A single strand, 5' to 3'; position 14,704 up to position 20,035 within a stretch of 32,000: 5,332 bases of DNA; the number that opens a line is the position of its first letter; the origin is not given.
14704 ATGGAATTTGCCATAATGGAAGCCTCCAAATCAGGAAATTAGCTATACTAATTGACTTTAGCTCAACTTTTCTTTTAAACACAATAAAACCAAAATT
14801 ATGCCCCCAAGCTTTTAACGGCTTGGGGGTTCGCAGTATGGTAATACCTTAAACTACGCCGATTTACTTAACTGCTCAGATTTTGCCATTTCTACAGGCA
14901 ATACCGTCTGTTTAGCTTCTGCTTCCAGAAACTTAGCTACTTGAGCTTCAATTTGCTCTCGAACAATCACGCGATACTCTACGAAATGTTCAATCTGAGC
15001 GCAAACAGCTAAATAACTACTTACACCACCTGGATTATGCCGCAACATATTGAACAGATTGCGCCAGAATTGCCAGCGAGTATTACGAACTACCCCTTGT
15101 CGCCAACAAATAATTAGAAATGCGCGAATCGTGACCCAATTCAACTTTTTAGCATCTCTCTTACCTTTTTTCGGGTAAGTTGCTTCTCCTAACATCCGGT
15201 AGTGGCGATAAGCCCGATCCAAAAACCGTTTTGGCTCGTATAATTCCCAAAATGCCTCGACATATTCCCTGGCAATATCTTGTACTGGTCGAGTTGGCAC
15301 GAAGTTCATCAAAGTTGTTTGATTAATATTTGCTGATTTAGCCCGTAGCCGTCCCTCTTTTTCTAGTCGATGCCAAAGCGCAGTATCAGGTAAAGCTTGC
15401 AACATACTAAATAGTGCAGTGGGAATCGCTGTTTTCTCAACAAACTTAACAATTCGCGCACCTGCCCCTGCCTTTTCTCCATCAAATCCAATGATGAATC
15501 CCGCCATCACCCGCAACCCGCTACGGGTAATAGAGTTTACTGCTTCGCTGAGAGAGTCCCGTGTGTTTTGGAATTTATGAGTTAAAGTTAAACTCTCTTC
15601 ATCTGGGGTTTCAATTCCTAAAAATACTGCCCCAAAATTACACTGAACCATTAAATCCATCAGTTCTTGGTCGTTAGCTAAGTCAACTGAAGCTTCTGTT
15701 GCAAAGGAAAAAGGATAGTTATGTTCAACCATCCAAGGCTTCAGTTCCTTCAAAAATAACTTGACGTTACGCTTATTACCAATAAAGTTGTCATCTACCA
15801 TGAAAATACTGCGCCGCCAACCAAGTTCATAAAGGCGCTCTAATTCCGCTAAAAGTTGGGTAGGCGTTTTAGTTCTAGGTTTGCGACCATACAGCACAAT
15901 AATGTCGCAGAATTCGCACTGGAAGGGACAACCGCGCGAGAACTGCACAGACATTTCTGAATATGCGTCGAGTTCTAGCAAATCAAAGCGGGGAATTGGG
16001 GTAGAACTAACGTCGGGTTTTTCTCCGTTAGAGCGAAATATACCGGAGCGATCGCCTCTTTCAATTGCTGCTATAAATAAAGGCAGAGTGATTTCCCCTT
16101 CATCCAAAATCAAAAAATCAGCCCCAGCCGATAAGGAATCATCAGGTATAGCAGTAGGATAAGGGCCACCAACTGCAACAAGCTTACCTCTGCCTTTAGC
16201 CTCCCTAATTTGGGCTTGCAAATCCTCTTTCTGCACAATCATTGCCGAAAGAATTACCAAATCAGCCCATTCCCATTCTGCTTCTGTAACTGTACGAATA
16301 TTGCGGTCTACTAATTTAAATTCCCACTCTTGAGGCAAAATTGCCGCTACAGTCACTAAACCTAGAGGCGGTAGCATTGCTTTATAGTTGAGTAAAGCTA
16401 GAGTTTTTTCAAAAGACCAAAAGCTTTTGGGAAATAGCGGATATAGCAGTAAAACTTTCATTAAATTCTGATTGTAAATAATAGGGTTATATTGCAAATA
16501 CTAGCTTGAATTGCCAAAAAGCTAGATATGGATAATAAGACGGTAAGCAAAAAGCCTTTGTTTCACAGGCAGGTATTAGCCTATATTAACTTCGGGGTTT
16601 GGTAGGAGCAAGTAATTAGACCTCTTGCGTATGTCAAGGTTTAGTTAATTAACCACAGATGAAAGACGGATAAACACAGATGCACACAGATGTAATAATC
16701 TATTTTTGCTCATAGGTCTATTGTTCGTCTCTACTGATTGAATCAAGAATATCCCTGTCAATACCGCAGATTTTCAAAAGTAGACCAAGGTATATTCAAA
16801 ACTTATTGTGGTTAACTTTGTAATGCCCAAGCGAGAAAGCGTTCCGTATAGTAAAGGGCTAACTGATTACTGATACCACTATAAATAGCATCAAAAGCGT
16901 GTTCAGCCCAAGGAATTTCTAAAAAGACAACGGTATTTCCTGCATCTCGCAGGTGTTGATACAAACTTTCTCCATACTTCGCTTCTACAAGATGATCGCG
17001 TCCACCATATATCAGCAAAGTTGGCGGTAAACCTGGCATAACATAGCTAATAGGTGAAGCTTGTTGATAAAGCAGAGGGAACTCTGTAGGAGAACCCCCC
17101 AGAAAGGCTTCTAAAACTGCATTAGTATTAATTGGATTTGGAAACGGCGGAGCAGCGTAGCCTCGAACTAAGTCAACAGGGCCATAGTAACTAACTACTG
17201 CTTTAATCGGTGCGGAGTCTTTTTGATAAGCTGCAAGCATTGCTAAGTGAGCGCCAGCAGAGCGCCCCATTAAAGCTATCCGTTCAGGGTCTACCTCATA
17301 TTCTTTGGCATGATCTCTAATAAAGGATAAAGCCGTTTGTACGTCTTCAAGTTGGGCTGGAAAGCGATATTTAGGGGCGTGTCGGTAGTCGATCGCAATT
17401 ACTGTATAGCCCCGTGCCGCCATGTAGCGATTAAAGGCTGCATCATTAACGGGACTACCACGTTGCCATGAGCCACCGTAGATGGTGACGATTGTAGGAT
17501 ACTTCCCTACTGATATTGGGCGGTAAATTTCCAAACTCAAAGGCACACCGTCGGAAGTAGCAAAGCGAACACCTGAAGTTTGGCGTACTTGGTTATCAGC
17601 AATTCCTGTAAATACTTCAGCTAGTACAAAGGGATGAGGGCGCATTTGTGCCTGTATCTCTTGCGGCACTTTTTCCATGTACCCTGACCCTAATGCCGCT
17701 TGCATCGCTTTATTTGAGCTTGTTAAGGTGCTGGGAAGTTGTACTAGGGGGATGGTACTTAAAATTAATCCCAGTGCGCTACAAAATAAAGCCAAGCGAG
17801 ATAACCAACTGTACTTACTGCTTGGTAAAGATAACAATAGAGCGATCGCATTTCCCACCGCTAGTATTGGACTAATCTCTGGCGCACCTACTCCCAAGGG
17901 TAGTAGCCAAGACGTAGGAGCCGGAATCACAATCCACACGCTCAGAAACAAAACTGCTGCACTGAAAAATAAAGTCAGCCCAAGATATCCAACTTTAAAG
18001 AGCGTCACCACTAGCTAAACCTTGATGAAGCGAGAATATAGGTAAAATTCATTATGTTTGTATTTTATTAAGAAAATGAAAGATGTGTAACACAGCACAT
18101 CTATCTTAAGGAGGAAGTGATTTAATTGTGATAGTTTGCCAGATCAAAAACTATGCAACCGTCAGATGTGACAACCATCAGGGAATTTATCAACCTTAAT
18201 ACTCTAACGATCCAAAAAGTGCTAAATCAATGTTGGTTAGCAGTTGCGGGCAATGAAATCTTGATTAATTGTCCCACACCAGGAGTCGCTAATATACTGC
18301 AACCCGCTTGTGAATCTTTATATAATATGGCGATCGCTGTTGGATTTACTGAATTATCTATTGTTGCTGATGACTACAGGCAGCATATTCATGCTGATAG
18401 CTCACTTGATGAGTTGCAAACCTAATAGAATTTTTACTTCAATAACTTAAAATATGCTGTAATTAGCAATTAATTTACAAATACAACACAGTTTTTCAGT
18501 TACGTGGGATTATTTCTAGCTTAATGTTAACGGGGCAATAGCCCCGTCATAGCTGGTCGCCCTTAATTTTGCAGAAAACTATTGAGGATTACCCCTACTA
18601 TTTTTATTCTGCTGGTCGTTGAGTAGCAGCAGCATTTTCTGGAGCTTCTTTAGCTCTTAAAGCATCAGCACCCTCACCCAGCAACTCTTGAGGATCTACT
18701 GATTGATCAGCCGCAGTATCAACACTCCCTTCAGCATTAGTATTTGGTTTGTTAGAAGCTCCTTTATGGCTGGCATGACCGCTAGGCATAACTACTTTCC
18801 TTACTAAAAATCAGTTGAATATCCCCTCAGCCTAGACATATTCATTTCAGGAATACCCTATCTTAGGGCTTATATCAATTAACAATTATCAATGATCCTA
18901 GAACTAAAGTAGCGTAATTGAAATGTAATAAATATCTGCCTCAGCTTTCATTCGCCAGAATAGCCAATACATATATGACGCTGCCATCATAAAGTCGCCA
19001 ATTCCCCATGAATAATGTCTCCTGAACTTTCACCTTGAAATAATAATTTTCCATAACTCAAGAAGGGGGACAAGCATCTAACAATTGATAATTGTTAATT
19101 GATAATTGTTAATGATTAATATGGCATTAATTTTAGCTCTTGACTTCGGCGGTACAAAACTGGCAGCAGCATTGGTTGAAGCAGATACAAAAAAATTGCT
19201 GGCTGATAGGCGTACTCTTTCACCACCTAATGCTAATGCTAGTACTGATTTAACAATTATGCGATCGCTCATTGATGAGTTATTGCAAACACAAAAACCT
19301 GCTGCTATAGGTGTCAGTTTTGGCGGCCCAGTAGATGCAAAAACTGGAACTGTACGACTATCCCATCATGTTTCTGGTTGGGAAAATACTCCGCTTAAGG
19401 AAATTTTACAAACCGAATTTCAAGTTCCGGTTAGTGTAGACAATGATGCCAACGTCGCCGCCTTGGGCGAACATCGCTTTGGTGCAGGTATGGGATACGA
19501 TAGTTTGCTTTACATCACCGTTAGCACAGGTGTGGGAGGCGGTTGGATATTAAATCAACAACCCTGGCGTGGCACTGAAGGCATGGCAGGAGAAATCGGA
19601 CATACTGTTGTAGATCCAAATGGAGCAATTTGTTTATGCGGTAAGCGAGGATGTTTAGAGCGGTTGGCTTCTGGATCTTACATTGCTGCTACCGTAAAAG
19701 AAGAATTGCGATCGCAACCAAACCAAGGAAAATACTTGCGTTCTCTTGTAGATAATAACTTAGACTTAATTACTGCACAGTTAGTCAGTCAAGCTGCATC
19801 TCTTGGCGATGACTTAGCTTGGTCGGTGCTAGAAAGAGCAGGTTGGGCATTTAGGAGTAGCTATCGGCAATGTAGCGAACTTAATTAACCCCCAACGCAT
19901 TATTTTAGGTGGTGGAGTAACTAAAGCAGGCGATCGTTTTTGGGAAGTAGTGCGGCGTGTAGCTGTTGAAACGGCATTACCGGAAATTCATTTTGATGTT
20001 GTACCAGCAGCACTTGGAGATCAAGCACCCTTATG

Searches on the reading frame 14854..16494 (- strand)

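Call 11: search_protein_families(library=pfam, proteins=[window:14854-16494:-], max_evalue=0.001)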
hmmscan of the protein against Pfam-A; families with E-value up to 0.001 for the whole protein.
window:14854-16494:- (546 aa): 3 families
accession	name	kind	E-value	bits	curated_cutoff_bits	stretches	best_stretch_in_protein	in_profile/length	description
PF13282.11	DUF4070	-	6.5e-52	175.8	22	1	371-516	1-143/144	Domain of unknown function (DUF4070)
PF04055.27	Radical_SAM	-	1.5e-16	61.5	29.5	1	184-342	2-156/166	Radical SAM superfamily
PF02310.24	B12-binding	-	1.2e-13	51.3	32.1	1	33-138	4-118/121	B12 binding domain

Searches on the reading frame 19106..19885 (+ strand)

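Call 83: search_protein_families(library=pfam, proteins=[window:19106-19885:+], max_evalue=0.0001)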
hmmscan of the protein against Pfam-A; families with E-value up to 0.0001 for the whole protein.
window:19106-19885:+ (260 aa): 1 family
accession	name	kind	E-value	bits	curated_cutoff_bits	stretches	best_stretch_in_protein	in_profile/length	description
PF00480.26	ROK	-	1.4e-54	186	22.9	1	10-245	2-218/294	ROK family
